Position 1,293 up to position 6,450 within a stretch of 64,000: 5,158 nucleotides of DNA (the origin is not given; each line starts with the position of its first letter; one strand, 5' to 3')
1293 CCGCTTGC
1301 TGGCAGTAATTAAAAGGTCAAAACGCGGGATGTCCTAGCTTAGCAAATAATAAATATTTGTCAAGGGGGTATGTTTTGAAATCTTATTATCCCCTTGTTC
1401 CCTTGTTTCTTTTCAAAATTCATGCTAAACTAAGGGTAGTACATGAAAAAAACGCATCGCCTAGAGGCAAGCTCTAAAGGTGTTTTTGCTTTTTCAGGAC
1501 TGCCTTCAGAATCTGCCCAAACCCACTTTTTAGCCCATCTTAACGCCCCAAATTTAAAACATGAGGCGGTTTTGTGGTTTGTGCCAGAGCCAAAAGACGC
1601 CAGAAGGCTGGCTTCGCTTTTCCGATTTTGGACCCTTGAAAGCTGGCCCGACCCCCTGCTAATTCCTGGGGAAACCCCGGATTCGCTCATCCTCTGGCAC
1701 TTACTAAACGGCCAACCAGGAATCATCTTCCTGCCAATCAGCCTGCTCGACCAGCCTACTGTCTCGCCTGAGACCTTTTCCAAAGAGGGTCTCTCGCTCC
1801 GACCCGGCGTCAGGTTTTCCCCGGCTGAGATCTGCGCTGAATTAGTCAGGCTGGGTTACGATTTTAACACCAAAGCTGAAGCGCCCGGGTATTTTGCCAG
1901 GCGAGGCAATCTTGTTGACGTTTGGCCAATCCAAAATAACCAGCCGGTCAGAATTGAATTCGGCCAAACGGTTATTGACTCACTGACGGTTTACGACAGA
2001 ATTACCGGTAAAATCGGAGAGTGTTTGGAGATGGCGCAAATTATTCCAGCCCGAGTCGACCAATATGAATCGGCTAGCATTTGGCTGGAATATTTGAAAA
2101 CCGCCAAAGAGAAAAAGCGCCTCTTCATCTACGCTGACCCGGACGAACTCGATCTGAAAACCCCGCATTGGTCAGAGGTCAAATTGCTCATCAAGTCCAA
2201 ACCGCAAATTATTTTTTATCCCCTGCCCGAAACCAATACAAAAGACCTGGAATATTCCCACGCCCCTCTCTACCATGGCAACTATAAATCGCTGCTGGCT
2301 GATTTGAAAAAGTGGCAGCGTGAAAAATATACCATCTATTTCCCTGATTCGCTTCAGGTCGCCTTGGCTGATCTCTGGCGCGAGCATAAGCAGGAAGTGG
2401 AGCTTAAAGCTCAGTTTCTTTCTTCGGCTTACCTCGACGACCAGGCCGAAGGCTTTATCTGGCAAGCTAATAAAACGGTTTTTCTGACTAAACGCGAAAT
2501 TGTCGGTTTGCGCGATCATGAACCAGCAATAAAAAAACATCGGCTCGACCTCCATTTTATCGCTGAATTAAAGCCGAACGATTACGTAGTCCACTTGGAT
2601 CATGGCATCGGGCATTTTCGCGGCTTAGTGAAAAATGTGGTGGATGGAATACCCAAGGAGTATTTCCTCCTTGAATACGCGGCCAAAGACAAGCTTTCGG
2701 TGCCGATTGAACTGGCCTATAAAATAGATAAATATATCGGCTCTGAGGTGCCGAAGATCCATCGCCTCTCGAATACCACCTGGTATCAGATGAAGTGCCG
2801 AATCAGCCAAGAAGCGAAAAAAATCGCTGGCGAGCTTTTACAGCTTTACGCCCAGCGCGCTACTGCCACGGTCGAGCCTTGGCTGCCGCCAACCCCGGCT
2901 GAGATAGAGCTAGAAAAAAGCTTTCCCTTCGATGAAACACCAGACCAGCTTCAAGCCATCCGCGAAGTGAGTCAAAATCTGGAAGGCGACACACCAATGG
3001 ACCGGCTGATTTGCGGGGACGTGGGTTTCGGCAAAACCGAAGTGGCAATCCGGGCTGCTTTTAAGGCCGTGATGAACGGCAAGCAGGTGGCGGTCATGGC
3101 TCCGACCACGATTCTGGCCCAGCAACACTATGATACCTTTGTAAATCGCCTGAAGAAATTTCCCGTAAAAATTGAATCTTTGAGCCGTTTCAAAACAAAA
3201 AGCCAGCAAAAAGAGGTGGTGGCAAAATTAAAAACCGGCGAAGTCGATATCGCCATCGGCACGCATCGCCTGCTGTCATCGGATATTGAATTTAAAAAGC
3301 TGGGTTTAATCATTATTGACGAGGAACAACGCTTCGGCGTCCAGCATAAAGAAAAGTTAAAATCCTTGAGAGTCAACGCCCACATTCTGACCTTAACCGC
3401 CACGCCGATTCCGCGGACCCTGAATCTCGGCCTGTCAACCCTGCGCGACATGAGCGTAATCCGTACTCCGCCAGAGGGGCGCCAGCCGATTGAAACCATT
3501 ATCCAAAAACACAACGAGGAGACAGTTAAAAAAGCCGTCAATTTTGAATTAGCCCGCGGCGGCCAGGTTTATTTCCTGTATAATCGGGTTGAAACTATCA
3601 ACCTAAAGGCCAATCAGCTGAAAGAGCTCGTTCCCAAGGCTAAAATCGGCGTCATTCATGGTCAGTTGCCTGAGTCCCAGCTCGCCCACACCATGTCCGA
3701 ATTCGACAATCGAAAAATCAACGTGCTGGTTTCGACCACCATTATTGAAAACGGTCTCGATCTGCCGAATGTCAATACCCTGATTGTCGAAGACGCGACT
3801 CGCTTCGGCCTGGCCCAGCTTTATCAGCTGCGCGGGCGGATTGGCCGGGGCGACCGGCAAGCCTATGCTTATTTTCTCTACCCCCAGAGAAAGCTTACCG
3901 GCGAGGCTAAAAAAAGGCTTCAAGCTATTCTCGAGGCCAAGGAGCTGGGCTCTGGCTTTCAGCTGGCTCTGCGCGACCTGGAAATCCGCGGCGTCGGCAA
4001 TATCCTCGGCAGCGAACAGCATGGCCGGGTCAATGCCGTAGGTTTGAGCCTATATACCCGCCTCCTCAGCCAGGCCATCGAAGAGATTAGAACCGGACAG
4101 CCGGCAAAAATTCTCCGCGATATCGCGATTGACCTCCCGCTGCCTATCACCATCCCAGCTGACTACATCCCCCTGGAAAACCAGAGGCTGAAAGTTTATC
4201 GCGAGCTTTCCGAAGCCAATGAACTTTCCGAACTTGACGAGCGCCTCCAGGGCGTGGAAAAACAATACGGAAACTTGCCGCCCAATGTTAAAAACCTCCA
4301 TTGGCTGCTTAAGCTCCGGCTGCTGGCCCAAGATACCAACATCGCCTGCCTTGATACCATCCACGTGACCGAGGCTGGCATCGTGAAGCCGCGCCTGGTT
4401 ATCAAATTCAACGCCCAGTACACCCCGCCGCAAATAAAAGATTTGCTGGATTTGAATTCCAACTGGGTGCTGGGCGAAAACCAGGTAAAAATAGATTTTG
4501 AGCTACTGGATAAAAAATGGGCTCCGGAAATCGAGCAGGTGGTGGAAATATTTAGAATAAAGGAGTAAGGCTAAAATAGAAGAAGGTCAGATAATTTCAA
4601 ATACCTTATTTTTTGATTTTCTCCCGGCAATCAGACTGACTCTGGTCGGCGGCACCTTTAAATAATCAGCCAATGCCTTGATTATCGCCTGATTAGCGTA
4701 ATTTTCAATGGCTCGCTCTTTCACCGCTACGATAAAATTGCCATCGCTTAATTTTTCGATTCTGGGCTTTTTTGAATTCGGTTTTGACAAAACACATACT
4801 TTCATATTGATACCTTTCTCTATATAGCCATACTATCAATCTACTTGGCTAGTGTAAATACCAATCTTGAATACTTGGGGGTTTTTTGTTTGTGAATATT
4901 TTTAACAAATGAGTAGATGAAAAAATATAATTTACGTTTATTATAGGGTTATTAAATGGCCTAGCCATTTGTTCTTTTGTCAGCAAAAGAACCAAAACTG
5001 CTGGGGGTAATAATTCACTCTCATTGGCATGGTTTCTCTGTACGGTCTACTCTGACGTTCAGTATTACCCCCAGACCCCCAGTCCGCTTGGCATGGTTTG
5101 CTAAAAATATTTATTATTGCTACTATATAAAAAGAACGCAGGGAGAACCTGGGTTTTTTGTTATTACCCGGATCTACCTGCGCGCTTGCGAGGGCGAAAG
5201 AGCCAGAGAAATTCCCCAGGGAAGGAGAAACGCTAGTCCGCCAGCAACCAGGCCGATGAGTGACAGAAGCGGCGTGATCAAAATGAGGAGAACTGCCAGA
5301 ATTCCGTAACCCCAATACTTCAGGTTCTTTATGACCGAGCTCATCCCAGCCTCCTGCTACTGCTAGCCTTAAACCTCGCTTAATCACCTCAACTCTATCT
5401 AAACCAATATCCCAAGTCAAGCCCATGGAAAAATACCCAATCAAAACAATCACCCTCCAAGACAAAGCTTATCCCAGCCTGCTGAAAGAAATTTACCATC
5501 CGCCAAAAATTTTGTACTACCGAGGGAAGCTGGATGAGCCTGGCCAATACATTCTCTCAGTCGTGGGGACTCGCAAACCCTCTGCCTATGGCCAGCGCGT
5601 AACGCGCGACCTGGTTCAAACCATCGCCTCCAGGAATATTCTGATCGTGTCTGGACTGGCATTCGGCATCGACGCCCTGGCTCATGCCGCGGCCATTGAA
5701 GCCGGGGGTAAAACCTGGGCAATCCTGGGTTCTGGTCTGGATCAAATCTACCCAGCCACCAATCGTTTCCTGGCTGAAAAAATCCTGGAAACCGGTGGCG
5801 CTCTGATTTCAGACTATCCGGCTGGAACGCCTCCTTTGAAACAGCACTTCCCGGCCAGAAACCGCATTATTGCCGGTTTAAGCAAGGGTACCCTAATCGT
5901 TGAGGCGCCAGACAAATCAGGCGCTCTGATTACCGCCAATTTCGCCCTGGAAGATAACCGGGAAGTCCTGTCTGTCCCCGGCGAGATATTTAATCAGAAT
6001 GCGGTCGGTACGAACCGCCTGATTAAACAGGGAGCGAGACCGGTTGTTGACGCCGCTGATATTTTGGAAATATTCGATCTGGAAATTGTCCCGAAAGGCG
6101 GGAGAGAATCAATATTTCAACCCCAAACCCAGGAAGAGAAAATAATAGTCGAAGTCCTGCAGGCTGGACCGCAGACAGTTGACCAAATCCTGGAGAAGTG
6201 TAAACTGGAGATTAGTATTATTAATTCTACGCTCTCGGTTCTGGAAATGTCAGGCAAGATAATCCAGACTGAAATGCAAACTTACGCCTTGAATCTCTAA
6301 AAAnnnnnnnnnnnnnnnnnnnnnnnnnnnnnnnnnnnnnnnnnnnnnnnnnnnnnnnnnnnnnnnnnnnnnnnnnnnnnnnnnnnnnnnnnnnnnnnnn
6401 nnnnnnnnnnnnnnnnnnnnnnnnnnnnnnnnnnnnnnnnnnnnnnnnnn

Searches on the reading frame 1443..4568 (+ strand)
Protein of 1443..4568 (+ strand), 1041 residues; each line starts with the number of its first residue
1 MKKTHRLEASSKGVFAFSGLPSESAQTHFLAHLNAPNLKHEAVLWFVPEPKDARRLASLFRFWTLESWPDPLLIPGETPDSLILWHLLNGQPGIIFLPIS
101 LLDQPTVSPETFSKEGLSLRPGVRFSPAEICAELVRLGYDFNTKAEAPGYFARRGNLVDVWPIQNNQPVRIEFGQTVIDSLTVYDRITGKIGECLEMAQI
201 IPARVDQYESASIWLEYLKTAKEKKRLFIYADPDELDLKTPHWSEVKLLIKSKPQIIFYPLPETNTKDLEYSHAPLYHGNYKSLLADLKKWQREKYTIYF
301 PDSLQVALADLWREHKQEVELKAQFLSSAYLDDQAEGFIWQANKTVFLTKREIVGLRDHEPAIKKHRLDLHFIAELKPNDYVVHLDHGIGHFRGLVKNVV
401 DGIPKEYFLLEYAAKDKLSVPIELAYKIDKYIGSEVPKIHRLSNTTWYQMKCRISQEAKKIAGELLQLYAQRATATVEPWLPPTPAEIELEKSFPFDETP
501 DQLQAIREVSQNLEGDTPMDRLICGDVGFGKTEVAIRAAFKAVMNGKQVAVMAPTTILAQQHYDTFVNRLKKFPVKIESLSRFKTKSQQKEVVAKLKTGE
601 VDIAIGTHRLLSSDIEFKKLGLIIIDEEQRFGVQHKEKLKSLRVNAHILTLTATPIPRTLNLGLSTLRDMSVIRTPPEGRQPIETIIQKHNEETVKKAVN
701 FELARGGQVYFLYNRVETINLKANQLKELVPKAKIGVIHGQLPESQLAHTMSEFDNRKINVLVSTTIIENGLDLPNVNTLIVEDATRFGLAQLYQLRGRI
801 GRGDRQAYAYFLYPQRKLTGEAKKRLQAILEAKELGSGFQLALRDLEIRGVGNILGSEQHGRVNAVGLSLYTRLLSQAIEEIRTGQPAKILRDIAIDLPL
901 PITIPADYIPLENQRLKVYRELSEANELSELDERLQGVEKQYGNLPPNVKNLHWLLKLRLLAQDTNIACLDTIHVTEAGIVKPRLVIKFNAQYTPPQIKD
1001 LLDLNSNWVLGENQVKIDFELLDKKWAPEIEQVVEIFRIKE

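Call 13: search_protein_families(library=pfam, proteins=[window:1443-4568:+], max_evalue=0.001)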
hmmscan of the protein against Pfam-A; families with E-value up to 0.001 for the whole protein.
window:1443-4568:+ (1041 aa): 7 families
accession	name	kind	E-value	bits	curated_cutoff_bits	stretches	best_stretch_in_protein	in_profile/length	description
PF00270.35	DEAD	-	2.3e-26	93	26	1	499-660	1-164/167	DEAD/DEAH box helicase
PF00271.37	Helicase_C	-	7.5e-23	81.3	23.5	1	698-802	9-108/110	Helicase conserved C-terminal domain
PF02559.22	CarD_TRCF_RID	-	2.3e-17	63.3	23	1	376-432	1-57/57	CarD-like/TRCF RID domain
PF17757.6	UvrB_inter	-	5.1e-17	62.2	22.9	1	117-204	1-89/91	UvrB interaction domain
PF03461.20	TRCF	-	2.3e-14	54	25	1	898-970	1-73/95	TRCF domain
PF04851.21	ResIII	-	1.3e-11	45.1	22.5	1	499-655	5-162/164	Type III restriction enzyme, res subunit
PF22590.2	Cas3-like_C_2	-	6.2e-05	23.7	27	1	706-804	2-105/106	CRISPR-associated nuclease/helicase Cas3, C-terminal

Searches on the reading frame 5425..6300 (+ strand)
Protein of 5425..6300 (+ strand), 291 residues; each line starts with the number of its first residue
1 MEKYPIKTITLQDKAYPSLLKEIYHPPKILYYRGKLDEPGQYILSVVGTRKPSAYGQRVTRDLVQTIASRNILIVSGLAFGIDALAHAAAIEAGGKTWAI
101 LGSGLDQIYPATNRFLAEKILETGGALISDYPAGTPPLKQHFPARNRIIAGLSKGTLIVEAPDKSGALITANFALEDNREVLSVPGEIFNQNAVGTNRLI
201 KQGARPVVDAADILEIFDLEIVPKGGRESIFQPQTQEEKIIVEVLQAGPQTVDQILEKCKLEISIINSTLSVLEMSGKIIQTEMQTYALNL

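Call 13: search_protein_families(library=pfam, proteins=[window:5425-6300:+], max_evalue=0.001)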
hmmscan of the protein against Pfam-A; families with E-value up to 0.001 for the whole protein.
window:5425-6300:+ (291 aa): 2 families
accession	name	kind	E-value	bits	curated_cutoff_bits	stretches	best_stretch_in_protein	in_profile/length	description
PF02481.21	DNA_processg_A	-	5.8e-80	267.9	29.6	1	2-208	3-211/212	DNA recombination-mediator protein A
PF17782.7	DprA_WH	-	5.7e-09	36.3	22.9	1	233-281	9-57/61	DprA winged helix domain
